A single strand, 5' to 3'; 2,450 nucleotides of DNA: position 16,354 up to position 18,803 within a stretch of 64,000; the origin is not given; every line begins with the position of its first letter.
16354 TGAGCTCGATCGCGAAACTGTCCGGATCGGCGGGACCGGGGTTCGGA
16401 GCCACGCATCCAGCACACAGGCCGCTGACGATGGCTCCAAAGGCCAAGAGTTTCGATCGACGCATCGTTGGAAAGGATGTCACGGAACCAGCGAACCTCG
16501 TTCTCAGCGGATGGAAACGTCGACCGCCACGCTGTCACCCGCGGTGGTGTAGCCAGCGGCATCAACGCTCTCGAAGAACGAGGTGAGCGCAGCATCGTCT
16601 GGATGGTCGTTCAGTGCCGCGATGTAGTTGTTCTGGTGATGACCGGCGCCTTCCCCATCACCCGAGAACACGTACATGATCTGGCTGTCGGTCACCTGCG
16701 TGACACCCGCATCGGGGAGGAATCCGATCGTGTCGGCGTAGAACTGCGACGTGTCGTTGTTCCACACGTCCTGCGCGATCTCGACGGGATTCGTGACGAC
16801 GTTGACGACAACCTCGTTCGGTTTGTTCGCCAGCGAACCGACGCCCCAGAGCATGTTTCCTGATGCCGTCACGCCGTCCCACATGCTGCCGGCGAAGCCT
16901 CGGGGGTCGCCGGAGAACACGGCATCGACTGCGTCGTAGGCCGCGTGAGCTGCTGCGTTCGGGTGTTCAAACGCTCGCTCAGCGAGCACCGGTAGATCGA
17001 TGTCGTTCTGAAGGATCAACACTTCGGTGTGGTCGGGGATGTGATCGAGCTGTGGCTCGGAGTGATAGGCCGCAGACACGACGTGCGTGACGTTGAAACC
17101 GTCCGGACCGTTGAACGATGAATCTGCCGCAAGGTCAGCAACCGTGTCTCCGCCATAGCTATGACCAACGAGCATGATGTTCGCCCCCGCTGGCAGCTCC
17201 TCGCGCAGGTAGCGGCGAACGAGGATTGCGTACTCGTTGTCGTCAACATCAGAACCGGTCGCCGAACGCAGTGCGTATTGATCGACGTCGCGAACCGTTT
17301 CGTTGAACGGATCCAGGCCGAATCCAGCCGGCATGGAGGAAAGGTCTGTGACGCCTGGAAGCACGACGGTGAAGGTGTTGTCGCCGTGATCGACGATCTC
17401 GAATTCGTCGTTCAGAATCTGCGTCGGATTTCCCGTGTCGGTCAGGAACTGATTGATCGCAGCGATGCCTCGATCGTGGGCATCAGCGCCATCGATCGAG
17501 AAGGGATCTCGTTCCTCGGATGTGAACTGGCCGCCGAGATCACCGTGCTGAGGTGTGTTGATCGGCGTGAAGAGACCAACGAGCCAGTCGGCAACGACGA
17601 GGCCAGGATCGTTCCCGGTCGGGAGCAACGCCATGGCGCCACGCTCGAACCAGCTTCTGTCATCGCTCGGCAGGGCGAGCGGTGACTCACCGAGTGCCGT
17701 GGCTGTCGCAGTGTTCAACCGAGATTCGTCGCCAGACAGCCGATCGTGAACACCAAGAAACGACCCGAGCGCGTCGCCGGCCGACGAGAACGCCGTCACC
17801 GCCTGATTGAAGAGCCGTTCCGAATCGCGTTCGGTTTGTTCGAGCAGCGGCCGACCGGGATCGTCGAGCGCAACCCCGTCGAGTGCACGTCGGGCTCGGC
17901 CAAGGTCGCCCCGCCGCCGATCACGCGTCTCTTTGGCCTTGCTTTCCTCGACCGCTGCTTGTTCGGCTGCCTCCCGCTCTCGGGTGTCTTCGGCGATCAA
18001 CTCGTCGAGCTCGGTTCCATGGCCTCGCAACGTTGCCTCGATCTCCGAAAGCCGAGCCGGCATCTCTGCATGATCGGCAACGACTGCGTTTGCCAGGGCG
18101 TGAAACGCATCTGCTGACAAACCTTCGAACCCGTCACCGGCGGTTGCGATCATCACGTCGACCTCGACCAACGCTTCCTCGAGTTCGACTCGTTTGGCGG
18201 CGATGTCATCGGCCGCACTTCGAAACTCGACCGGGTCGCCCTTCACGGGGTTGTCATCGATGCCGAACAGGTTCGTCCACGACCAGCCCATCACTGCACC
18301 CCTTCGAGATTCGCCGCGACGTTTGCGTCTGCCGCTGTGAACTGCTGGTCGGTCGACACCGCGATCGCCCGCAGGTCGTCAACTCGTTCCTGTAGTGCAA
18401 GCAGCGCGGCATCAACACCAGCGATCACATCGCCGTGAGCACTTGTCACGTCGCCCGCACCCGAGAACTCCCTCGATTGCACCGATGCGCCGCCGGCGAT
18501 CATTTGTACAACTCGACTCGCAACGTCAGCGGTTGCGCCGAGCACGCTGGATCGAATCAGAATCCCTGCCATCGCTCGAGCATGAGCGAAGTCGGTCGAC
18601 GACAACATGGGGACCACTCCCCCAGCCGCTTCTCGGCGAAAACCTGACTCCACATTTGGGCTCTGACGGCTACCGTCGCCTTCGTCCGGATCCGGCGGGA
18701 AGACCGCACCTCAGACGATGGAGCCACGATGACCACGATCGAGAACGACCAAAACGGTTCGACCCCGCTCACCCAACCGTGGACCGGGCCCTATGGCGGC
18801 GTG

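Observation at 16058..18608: Partner / alpha-beta-hydrolase / lipoprotein triad laid out like a type VII (WXG/LXG-style) lipase toxin-immunity module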

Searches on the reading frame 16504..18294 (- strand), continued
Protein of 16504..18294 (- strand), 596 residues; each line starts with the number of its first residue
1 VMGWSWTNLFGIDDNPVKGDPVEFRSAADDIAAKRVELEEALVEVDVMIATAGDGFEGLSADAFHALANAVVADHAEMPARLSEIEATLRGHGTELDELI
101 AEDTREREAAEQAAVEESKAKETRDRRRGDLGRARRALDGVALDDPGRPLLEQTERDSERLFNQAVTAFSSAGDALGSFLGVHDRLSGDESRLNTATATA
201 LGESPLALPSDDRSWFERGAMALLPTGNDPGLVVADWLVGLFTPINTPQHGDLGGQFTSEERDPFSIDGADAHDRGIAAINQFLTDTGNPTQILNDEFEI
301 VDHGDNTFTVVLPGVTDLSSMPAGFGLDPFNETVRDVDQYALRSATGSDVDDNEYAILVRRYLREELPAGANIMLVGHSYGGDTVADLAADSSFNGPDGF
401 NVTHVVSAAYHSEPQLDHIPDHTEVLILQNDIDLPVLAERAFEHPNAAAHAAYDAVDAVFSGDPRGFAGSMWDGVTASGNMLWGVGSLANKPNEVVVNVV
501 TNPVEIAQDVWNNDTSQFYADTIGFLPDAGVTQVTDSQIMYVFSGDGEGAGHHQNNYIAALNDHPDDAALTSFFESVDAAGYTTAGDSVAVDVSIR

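Call 76: search_protein_families(library=pfam, proteins=[L067:4108-4872:+, L068:4607-5335:+, L070:3363-4022:+, L067:3834-4076:+], max_evalue=0.01)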
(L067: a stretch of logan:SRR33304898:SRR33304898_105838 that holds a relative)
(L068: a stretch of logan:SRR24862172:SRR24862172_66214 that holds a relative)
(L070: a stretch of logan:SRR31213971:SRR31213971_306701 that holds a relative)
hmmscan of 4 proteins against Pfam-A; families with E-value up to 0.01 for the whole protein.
L067:4108-4872:+ (254 aa): 0 families

L068:4607-5335:+ (242 aa): 0 families

L070:3363-4022:+ (219 aa): 0 families

L067:3834-4076:+ (80 aa): 0 families

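Call 79: list_cluster_members(proteins=[P0065, P0066, window:16507-18291:-])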
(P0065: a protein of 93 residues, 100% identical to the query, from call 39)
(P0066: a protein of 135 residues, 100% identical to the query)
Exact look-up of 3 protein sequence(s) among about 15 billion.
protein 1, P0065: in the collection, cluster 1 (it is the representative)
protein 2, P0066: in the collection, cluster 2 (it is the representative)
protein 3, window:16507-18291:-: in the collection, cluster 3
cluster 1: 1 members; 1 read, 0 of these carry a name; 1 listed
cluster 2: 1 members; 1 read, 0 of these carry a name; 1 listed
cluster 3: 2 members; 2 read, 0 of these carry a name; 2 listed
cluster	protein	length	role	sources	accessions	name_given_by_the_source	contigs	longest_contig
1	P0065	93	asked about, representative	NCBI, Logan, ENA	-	-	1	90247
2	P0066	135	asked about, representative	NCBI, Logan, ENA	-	-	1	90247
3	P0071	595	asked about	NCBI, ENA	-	-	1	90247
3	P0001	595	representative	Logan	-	-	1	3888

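Call 97: search_protein_families(library=pfam, alignment_id=A2, max_evalue=1)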
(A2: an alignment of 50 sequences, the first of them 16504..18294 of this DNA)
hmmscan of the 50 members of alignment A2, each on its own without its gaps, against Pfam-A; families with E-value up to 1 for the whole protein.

A. member 1, window:16504-18294:- (596 aa): 4 families
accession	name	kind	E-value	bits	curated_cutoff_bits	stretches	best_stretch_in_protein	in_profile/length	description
PF06013.18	WXG100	-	2.7e-06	28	27.3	1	18-95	3-80/86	Proteins of 100 residues with WXG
PF05227.19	CHASE3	-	0.011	16.1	28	1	69-137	59-127/138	CHASE3 domain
PF00561.26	Abhydrolase_1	-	0.067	13.3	25.8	1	360-397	60-91/245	alpha/beta hydrolase fold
PF13863.11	DUF4200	-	0.38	11.5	29.7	1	81-126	35-80/119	Domain of unknown function (DUF4200)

B. families by the number of members that match (of 50 scanned): 33 families (the first 25 are shown)
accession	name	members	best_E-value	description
PF07819.20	PGAP1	5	0.00095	PGAP1-like alpha/beta domain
PF00561.26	Abhydrolase_1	5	0.0018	alpha/beta hydrolase fold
PF01764.32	Lipase_3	4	0.038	Lipase (class 3)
PF12146.15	Hydrolase_4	3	0.006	Serine aminopeptidase, S33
PF06821.19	Ser_hydrolase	3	0.015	Serine hydrolase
PF01471.23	PG_binding_1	2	6.9e-19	Putative peptidoglycan binding domain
PF09374.15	PG_binding_3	2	7e-07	Predicted Peptidoglycan domain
PF06013.18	WXG100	2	2.7e-06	Proteins of 100 residues with WXG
PF12697.13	Abhydrolase_6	2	0.0073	Alpha/beta hydrolase family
PF22749.2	Arb2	2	0.1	Arb2 domain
PF16701.10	Ad_Cy_reg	1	0.0099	Adenylate cyclase regulatory domain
PF05227.19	CHASE3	1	0.011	CHASE3 domain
PF22571.1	LiaI-LiaF-TM_PspC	1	0.018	PspC transmembrane region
PF00482.28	T2SSF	1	0.041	Type II secretion system (T2SS), protein F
PF00975.26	Thioesterase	1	0.049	Thioesterase domain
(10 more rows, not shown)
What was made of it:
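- Closest known: T6SS Tle phospholipase effectors with periplasmic or lipoprotein Tli immunity proteins. Same: Sub-threshold PGAP1-like hits in 5 of 50 homologues (call 97) recall the PGAP1-like Tle4 family.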

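Call 101: search_protein_families(library=ncbifam, proteins=[L067:4911-5444:+], max_evalue=0.01)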
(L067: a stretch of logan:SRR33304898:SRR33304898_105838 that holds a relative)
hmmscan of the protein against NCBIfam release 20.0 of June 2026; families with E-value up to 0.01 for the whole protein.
L067:4911-5444:+ (177 aa): 5 families
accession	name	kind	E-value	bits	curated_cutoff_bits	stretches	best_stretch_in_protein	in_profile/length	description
NF049868.1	FhaB_Rv0019c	equivalog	3.5e-09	36.9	125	1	85-131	87-133/158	FHA domain-containing protein FhaB/FipA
NF041660.2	oxygluDhInhib_OdhI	equivalog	1.3e-07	31.5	200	1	58-133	27-105/130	oxoglutarate dehydrogenase inhibitor Odhl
TIGR03354.1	VI_FHA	hypoth_equivalog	9.6e-06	25.7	120.25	1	86-156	26-96/420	type VI secretion system-associated FHA domain protein TagH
NF052573.1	HisKinEspAMyxo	equivalog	0.00011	20.4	1400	1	87-137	49-99/755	serine histidine kinase EspA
NF033760.1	gliding_GltG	equivalog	0.00044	18.9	650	1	88-130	28-71/650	adventurous gliding motility protein GltG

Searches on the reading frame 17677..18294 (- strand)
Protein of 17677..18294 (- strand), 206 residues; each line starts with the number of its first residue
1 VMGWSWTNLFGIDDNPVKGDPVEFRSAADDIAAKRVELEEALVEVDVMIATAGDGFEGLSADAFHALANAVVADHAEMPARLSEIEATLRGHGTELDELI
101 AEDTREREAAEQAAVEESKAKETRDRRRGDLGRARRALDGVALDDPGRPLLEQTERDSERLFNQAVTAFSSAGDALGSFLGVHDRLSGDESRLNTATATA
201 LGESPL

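Call 71: search_protein_families(library=pfam, alignment_id=A7, max_evalue=1)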
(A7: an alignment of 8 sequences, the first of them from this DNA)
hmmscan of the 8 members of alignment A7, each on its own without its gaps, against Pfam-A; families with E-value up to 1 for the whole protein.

A. member 1, seq(206 aa): 3 families
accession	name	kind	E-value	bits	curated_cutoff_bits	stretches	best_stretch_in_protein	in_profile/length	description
PF06013.18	WXG100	-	4.6e-07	30.5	27.3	1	18-96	3-81/86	Proteins of 100 residues with WXG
PF05227.19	CHASE3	-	0.0094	16.3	28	1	69-138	59-128/138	CHASE3 domain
PF13863.11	DUF4200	-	0.036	14.8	29.7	1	81-126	35-80/119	Domain of unknown function (DUF4200)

B. families by the number of members that match (of 8 scanned): 24 families
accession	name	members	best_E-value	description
PF06013.18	WXG100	2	4.6e-07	Proteins of 100 residues with WXG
PF14023.12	Bestrophin-like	1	0.0012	Bestrophin-like domain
PF02050.21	FliJ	1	0.0014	Flagellar FliJ protein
PF19443.4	DAHL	1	0.0078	DAHL domain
PF05227.19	CHASE3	1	0.0094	CHASE3 domain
PF03177.20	Nucleoporin_C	1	0.012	Non-repetitive/WGA-negative nucleoporin C-terminal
PF04513.17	Baculo_PEP_C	1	0.014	Baculovirus polyhedron envelope protein, PEP, C terminus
PF06810.17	Phage_scaffold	1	0.032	Phage capsid assembly scaffolding protein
PF13863.11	DUF4200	1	0.036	Domain of unknown function (DUF4200)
PF14362.11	DUF4407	1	0.037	Domain of unknown function (DUF4407)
PF22470.1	Histone_HNS_N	1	0.051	H-NS histone-like proteins, N-terminal domain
PF14932.11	HAUS-augmin3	1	0.054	HAUS augmin-like complex subunit 3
PF01486.22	K-box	1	0.056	K-box region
PF07926.17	TPR_MLP1_2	1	0.062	TPR/MLP1/MLP2-like protein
PF17891.6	FluMu_N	1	0.077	Mu-like prophage FluMu N-terminal domain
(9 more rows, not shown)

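Call 72: search_solved_structures(query=A7, max_evalue=10, show_alignments=0)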
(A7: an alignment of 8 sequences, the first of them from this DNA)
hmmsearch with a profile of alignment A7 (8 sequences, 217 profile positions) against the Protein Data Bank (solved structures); distinct sequences matched with E-value up to 10: 25.
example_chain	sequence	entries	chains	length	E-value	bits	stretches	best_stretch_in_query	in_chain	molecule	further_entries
7y9n_A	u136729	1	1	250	3.5e-05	27.2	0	34-103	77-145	Spike protein S2',5HB-H2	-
5bvl_A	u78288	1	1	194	0.0011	22.3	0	97-127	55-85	designed TIM barrel sTIM11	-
6yqy_A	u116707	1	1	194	0.0018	21.6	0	97-127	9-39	de novo designed TIM barrel sTIM11noCys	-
7a8s_A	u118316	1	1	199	0.0031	20.9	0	97-127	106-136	sTIM11_h3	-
3zbh_A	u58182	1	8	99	0.0081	19.5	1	19-108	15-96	ESXA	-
7wxz_A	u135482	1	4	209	0.0084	19.4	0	63-106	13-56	Spike protein S2'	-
7tik_A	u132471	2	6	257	0.3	14.4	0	62-104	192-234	Ferritin, Dps family protein and Spike protein S2' chimera | Scaffolded Spike protein S2' HR1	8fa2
7osu_A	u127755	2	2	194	0.42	13.9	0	97-127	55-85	sTIM11noCys-SB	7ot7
3vjf_A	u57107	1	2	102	0.42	13.9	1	123-195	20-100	WA20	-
2bez_C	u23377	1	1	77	0.44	13.8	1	62-106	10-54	Spike glycoprotein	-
5zvm_A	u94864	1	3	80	0.47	13.7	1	61-106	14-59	Spike glycoprotein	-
7rzs_A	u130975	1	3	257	0.49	13.7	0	63-105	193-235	SARS-CoV-2 HR1 L938F linked to a scaffold,Spike protein S2'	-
8fa1_A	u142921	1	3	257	0.51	13.6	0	63-105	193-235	Ferritin, Dps family protein and Spike protein S2' chimera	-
7rzq_A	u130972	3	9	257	0.55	13.5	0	62-105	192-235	SARS-CoV-2 HR1 linked to a scaffold,Spike protein S2' | Scaffolded Spike protein S2' HR1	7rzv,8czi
7zr2_A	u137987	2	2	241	0.56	13.5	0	54-107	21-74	Spike protein S2',Chimeric protein mimic of SARS-CoV-2 Spike HR1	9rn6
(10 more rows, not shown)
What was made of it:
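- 17680..18294 (-): N-terminal helical domain (residues 1-205), WXG100-like. Invariant W6, P16 and G19; an [W/F/L]-x-G turn (DGFEG at 18121-18135); and HxxxLxxL (17998-18021). The family profile hits EsxA (3zbh) at E = 0.008 (call 72).
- The PDB profile search also returns coiled-coil noise such as spike HR1 and designed helical proteins (call 72).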

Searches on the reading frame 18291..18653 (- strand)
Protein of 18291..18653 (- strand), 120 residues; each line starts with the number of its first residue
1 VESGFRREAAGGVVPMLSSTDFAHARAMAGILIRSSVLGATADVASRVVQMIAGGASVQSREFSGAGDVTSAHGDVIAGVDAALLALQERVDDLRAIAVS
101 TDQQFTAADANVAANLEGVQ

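Call 3: search_protein_families(library=pfam, proteins=[window:18291-18653:-], max_evalue=1)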
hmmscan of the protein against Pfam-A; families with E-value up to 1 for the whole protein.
window:18291-18653:- (120 aa): 0 families

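Call 4: search_protein_families(library=ncbifam, proteins=[window:18291-18653:-], max_evalue=1)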
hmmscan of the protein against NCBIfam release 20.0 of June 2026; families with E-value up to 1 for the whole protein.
window:18291-18653:- (120 aa): 0 families

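Call 39: find_homologous_proteins(query=window:18291-18608:-, max_evalue=0.01)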
Query window:18291-18608:- (105 aa): 1 proteins with E <= 0.01 among 24 candidates.
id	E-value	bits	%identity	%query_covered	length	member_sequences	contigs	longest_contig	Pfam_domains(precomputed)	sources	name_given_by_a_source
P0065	6.6e-46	172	100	89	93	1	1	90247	-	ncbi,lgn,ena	-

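Call 41: find_encoding_contigs(protein=P0065, flank=10000, max_places=3)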
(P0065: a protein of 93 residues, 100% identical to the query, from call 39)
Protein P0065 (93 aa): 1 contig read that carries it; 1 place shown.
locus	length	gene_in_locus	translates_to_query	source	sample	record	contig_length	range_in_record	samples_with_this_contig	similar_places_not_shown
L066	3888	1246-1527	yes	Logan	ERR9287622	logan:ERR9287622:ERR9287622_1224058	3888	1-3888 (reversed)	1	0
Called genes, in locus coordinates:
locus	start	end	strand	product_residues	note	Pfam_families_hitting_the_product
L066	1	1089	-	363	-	?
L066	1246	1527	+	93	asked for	-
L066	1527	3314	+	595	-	PF06013:WXG100 (weak)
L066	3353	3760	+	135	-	-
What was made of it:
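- Checked: The triad recurs almost identically on an independent metagenome contig, L066 (call 41).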

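Call 59: search_protein_representatives(protein=window:18291-18608:-)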
Query: 105 residues. Proteins with E-value up to 0.001 (for the whole library): 5; up to 1e-10: 1; up to 1e-30: 1. The best 5 are listed.
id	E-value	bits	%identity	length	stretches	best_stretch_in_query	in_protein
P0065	2.1e-46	171.9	100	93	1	13-105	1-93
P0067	2.4e-08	50.4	36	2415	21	28-91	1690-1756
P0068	4.8e-06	43.1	-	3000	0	-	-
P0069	2.0e-05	41.1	38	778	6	14-61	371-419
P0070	4.8e-05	39.9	33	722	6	17-60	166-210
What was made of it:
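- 18291..18608 (-): Small helical partner protein (105 aa; alternative starts at 18572 for 93 aa and 18653 for 120 aa). It is a divergent member of the 'partner 2' family found upstream of window-type toxins. It is otherwise an orphan in the 5.8-billion and 1.84-billion protein searches (calls 39, 59).
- Tried and rejected: The full HMMER scan with the small protein added only low-complexity Ala-rich matches (call 59).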
